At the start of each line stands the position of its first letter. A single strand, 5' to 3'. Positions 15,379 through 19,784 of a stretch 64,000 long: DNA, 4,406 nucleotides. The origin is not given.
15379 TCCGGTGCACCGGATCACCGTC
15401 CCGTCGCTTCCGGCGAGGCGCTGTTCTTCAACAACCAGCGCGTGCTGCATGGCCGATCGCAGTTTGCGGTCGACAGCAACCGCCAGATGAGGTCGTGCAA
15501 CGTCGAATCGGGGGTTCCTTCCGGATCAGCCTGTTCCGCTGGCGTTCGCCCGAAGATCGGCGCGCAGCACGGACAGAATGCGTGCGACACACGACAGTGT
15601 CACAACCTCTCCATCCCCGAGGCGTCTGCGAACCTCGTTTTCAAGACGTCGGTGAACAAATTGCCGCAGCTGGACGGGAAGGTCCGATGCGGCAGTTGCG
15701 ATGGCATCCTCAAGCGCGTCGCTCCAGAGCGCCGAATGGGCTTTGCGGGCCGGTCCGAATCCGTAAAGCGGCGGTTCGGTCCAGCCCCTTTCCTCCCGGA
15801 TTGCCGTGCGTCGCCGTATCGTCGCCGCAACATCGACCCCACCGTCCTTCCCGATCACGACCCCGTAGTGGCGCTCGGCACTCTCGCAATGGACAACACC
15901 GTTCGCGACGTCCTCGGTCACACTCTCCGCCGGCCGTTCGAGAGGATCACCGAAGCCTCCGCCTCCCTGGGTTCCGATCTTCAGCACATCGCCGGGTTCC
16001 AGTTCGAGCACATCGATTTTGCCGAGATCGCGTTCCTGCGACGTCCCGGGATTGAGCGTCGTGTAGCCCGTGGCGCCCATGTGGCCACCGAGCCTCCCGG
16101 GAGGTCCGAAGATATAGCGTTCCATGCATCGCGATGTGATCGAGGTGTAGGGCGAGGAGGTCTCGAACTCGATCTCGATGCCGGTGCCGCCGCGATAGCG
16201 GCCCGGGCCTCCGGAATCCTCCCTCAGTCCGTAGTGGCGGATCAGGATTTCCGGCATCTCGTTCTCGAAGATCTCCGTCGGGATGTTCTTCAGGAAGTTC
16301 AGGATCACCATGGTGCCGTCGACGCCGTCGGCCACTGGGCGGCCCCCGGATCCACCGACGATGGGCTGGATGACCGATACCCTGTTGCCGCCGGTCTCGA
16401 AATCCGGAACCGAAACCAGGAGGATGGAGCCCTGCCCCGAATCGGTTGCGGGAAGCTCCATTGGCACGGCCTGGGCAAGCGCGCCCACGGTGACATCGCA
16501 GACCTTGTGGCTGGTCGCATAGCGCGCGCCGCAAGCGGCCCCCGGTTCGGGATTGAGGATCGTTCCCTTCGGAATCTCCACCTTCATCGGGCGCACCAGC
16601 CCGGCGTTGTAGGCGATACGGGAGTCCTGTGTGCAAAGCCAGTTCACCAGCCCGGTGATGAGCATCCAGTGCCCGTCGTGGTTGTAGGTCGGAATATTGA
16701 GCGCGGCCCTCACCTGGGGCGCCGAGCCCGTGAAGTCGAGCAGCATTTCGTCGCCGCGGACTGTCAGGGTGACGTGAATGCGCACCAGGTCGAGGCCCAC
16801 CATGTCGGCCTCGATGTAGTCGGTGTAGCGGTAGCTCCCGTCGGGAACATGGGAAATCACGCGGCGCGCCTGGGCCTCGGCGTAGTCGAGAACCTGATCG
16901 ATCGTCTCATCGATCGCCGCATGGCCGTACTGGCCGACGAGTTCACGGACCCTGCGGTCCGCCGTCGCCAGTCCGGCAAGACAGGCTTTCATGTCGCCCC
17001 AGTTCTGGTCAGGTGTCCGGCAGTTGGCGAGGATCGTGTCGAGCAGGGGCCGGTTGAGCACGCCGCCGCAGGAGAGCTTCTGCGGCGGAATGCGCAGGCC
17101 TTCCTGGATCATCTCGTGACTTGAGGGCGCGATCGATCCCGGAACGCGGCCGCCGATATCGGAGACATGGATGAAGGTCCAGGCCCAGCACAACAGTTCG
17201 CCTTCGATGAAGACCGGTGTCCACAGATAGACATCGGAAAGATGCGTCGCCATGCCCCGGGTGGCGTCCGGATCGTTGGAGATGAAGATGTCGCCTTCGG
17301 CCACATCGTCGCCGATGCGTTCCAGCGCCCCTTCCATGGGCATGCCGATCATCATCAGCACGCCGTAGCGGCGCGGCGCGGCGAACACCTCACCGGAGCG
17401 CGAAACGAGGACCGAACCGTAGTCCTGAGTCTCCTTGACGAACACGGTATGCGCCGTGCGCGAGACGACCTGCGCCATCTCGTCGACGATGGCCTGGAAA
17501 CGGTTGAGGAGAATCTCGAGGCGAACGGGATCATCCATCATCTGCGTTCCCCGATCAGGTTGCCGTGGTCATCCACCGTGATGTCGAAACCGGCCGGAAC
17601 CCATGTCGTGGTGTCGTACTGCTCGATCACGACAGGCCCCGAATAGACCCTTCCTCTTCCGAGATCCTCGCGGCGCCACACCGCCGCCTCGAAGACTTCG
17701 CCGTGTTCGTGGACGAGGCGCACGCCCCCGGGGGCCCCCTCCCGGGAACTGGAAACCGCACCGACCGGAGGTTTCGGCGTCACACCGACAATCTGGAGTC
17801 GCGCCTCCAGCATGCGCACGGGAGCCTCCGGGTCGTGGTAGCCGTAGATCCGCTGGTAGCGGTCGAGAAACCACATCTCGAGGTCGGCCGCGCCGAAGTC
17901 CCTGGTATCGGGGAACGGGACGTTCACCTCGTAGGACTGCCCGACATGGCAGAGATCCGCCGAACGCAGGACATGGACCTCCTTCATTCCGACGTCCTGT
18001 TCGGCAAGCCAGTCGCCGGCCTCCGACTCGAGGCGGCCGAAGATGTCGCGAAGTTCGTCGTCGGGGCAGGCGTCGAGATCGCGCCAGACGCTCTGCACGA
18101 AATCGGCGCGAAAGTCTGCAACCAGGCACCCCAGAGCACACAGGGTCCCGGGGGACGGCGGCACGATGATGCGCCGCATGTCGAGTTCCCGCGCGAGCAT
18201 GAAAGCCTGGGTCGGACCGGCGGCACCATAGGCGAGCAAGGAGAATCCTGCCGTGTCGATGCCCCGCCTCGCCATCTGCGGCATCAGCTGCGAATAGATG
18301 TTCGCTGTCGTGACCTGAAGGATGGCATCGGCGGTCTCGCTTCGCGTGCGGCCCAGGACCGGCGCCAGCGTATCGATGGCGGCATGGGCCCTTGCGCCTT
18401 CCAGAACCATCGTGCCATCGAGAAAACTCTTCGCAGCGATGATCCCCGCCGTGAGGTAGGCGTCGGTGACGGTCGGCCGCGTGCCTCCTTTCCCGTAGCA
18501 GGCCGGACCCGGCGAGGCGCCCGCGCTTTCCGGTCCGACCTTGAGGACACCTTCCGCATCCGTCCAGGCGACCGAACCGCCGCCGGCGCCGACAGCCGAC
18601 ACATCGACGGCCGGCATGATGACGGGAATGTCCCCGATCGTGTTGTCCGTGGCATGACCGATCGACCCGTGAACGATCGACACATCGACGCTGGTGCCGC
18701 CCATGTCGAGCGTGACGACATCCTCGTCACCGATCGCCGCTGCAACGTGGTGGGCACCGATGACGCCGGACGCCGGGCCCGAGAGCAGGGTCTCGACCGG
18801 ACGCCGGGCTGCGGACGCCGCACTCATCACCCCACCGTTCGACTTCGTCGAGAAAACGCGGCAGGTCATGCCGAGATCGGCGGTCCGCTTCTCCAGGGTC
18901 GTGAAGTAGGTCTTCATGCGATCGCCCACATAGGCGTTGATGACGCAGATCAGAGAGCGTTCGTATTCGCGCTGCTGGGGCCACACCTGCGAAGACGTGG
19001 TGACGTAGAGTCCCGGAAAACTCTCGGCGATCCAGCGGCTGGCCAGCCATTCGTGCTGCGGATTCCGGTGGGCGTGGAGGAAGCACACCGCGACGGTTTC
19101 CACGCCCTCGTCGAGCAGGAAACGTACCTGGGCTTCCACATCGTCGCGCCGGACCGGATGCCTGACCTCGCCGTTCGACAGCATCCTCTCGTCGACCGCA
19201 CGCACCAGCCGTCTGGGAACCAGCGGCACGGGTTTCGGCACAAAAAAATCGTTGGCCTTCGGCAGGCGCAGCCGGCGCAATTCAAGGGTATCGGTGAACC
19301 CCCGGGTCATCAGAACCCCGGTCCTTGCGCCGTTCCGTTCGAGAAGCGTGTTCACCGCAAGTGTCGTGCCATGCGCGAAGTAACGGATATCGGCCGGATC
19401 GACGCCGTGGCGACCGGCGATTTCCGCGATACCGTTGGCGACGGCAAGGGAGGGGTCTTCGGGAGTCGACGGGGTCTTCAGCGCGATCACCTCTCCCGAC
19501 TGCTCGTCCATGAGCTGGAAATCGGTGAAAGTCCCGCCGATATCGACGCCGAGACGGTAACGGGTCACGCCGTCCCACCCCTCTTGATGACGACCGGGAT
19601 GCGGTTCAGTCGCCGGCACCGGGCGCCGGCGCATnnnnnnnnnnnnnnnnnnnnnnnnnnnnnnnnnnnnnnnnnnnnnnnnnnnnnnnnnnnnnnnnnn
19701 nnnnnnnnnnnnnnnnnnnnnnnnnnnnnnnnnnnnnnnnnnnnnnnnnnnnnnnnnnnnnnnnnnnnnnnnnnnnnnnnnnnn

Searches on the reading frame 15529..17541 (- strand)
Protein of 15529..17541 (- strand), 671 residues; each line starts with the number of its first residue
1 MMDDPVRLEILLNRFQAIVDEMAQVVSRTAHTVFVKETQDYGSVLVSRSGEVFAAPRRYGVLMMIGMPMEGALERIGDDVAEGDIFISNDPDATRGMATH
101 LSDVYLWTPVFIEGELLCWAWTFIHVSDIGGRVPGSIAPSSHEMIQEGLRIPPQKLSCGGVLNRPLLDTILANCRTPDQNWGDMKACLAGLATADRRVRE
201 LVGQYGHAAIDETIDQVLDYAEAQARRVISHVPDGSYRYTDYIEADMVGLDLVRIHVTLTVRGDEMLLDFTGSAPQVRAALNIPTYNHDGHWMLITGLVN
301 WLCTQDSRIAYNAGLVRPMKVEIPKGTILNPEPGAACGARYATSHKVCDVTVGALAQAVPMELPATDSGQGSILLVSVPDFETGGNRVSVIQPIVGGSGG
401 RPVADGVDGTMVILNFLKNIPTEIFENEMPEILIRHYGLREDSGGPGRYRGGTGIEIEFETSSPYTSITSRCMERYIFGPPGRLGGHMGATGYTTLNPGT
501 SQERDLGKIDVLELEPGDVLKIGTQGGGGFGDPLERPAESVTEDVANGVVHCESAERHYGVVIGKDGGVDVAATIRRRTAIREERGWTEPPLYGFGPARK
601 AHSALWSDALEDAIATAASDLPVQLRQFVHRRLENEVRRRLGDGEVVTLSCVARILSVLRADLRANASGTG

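Call 28: search_protein_families(library=pfam, proteins=[window:15529-17541:-], max_evalue=0.00001)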
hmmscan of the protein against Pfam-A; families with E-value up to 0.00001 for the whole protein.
window:15529-17541:- (671 aa): 1 family
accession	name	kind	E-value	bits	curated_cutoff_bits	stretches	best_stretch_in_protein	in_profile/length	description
PF02538.19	Hydantoinase_B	-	1.5e-145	486.1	26.8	1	4-533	1-519/519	Hydantoinase B/oxoprolinase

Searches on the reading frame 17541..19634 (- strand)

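Call 28: search_protein_families(library=pfam, proteins=[window:17541-19634:-], max_evalue=0.00001)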
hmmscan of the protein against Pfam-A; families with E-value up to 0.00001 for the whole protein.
window:17541-19634:- (698 aa): 3 families
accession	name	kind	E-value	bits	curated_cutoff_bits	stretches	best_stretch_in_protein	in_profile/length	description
PF01968.24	Hydantoinase_A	-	9.9e-78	261.7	22.9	1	230-511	5-290/291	Hydantoinase/oxoprolinase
PF05378.19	Hydant_A_N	-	2.2e-46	158.2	25.2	1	27-204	1-174/176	Hydantoinase/oxoprolinase N-terminal region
PF19278.4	Hydant_A_C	-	2e-10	40.8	21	1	527-690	13-185/193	Hydantoinase/oxoprolinase C-terminal domain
